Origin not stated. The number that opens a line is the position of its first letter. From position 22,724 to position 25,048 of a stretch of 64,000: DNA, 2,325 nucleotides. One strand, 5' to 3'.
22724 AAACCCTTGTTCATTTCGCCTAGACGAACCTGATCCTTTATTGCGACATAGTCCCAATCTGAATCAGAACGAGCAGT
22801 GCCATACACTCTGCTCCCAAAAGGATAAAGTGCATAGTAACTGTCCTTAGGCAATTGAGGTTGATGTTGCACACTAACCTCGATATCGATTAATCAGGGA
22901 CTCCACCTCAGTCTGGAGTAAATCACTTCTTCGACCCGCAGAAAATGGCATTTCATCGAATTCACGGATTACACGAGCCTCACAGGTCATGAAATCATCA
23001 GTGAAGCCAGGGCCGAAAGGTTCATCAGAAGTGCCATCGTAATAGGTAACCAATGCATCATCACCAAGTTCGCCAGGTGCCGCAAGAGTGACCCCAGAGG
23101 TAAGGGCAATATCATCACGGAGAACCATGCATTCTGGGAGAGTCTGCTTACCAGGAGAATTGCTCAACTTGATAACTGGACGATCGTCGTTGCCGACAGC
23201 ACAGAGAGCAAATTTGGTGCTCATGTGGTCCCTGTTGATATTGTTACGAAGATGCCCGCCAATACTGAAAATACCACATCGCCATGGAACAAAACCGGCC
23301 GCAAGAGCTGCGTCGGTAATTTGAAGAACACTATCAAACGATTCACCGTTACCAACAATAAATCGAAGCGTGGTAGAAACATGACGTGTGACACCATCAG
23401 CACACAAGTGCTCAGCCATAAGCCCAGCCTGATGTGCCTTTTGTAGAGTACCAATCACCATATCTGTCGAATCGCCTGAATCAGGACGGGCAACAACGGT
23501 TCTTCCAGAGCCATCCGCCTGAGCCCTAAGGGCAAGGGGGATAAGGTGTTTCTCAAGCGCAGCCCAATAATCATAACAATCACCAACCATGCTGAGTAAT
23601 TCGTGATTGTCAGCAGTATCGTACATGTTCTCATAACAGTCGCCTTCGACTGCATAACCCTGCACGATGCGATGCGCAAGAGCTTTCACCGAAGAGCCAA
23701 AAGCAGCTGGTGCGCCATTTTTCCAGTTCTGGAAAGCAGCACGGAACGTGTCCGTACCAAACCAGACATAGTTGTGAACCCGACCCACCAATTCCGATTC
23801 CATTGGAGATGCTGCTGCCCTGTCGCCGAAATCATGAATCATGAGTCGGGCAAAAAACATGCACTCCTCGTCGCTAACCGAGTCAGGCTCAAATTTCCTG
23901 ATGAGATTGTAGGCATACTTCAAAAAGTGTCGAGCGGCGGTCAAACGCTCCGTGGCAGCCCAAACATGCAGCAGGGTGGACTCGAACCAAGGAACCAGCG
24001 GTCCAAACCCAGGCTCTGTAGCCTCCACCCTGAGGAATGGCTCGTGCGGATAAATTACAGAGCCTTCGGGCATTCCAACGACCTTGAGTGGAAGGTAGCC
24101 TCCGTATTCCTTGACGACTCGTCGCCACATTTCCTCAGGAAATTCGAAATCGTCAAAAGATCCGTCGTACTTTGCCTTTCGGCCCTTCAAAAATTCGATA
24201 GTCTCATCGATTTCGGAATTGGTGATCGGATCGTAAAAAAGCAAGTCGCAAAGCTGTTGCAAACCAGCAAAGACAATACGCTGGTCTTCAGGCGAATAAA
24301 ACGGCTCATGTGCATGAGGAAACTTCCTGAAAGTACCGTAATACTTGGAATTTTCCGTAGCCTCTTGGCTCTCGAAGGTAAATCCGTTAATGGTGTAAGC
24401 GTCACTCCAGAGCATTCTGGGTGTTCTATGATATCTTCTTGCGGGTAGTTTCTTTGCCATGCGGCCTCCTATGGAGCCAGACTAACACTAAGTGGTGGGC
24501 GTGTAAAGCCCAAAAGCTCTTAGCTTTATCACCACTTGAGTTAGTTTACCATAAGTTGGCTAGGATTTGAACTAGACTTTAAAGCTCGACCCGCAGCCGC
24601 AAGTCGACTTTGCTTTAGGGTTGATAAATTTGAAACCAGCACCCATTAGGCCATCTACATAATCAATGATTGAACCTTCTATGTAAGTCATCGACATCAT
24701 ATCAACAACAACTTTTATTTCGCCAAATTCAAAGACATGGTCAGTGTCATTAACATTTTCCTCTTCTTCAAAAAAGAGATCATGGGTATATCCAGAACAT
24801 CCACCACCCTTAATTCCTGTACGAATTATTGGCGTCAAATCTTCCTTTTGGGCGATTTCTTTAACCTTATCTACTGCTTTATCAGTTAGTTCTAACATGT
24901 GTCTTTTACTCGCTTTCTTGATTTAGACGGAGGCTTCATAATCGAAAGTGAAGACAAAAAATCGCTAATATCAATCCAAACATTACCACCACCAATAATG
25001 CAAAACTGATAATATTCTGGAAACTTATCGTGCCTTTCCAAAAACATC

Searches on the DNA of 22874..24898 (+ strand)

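Call 8: search_rna_families(source=window, start=24300, end=24750, threshold=evalue, max_evalue=10)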
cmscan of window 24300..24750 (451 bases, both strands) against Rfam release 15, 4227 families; matches with E-value up to 10: 2.
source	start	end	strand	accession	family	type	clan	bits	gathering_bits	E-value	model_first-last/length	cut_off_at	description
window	24410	24543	-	RF02192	TCL6_2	Gene; lncRNA;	-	19.3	45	0.42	1-126/126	no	T-cell leukemia/lymphoma 6 conserved region 2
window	24534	24617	+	RF02183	ST7-OT3_1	Gene; lncRNA;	-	15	50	7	1-79/79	no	ST7 overlapping transcript 3 conserved region 1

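Call 9: search_dna_similar(query=window:22874-24898:+, collection=phages, mode=distant, max_rows=30)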
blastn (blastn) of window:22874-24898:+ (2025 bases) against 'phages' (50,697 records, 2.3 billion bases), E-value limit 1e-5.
No match.

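Call 18: search_rna_families(sources=[L003, L009, L012, L007, L016, L008], threshold=evalue, max_evalue=1, show_alignments=3)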
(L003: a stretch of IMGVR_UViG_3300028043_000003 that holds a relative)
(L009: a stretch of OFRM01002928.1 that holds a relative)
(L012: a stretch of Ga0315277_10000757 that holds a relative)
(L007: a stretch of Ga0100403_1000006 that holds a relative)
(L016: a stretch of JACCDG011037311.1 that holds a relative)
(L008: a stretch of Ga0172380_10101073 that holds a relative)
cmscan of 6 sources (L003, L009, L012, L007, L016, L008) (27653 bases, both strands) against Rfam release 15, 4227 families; matches with E-value up to 1: 19.
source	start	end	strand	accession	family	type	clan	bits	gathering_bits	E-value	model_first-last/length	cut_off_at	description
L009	330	401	+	RF00005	tRNA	Gene; tRNA;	CL00001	70.4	29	1e-13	1-71/71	no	tRNA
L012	63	135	+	RF00005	tRNA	Gene; tRNA;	CL00001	67.2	29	8e-13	1-71/71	no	tRNA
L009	1292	1363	+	RF00005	tRNA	Gene; tRNA;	CL00001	64.9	29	3.3e-12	1-71/71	no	tRNA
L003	946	1019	+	RF00005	tRNA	Gene; tRNA;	CL00001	64.7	29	3.8e-12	1-71/71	no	tRNA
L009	943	1013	+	RF00005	tRNA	Gene; tRNA;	CL00001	61.4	29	3.1e-11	1-71/71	no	tRNA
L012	1798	1869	+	RF00005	tRNA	Gene; tRNA;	CL00001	60.7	29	4.8e-11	1-71/71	no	tRNA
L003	527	598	+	RF00005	tRNA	Gene; tRNA;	CL00001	58.9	29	1.5e-10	1-71/71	no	tRNA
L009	1780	1851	+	RF00005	tRNA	Gene; tRNA;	CL00001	55.5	29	1.3e-09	1-71/71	no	tRNA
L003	423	496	+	RF00005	tRNA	Gene; tRNA;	CL00001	53.1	29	6e-09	1-71/71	no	tRNA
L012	784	859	+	RF00005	tRNA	Gene; tRNA;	CL00001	47.6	29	2e-07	1-71/71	no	tRNA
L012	624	696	+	RF00005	tRNA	Gene; tRNA;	CL00001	47.1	29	2.8e-07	1-71/71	no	tRNA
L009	1780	1852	-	RF04354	Plastid-ycf2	Cis-reg;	-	35.3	65.7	0.00054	1-75/75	no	Plastid-ycf2 5UTR RNA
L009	859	935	+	RF00005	tRNA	Gene; tRNA;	CL00001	34.2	29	0.00096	1-71/71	no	tRNA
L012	69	153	+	RF00233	Tymo_tRNA-like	Cis-reg;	-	29.7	40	0.014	1-84/84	no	Tymovirus/Pomovirus/Furovirus tRNA-like 3' UTR element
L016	1892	1923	-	RF03485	mir-4000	Gene; miRNA;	-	29.7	58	0.029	1-54/54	no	mir-4000 microRNA precursor family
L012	63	136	-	RF04354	Plastid-ycf2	Cis-reg;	-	26.8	65.7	0.12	1-75/75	no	Plastid-ycf2 5UTR RNA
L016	1893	1924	+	RF03485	mir-4000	Gene; miRNA;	-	25.5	58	0.39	1-54/54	no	mir-4000 microRNA precursor family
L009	1292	1364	-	RF04354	Plastid-ycf2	Cis-reg;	-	24.3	65.7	0.54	1-75/75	no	Plastid-ycf2 5UTR RNA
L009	1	161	+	RF00373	RNaseP_arch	Gene; ribozyme;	CL00002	22.4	84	0.0083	118-288/288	5'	Archaeal RNase P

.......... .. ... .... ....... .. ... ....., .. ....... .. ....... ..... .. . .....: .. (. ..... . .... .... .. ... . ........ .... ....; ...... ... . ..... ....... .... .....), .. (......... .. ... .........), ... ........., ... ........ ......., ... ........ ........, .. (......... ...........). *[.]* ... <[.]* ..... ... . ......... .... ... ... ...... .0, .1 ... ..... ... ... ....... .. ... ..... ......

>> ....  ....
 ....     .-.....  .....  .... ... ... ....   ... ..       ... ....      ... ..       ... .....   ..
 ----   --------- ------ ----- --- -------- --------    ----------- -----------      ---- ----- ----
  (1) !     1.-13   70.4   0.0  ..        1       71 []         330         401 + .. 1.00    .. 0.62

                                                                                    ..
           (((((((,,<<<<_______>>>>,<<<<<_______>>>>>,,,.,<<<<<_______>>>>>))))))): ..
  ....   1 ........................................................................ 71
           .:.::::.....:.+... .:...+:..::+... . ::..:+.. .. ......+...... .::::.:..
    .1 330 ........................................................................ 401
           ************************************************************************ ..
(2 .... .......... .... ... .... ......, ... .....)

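Call 57: build_rna_model(alignment_id=A4, structure=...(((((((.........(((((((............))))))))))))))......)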
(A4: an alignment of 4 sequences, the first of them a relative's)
Model R1 built from alignment A4 (4 sequences, 58 columns); structure: as given.
model positions 57; base pairs 14; branch points 0; effective number of sequences 2.9; information 0.977 bits per position. Calibrated on 0.2 Mb of random sequence (short: E-values are rough).
structure used (alignment columns):
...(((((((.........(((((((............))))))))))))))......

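Call 81: search_rna_families(source=L029, start=2250, end=2560, threshold=evalue, max_evalue=10)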
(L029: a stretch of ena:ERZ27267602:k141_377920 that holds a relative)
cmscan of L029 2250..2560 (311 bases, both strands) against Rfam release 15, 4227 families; matches with E-value up to 10: 4.
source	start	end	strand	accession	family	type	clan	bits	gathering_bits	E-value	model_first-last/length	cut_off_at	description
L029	2347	2379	-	RF04216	mir-509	Gene; miRNA;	CL00136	15.7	64.5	1.5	1-82/82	no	mir-509 microRNA precursor family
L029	2296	2374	+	RF01717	PhotoRC-II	Cis-reg;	-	15.7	39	5.7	1-96/96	no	PhotoRC-II RNA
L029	2283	2400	+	RF01220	snoR104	Gene; snRNA; snoRNA; HACA-box;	-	14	40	7.2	1-118/118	no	Small nucleolar RNA snoR104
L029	2451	2507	-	RF02147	MEG8_3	Gene; lncRNA;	-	12.1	40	1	1-66/66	no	Maternally expressed 8 exon 3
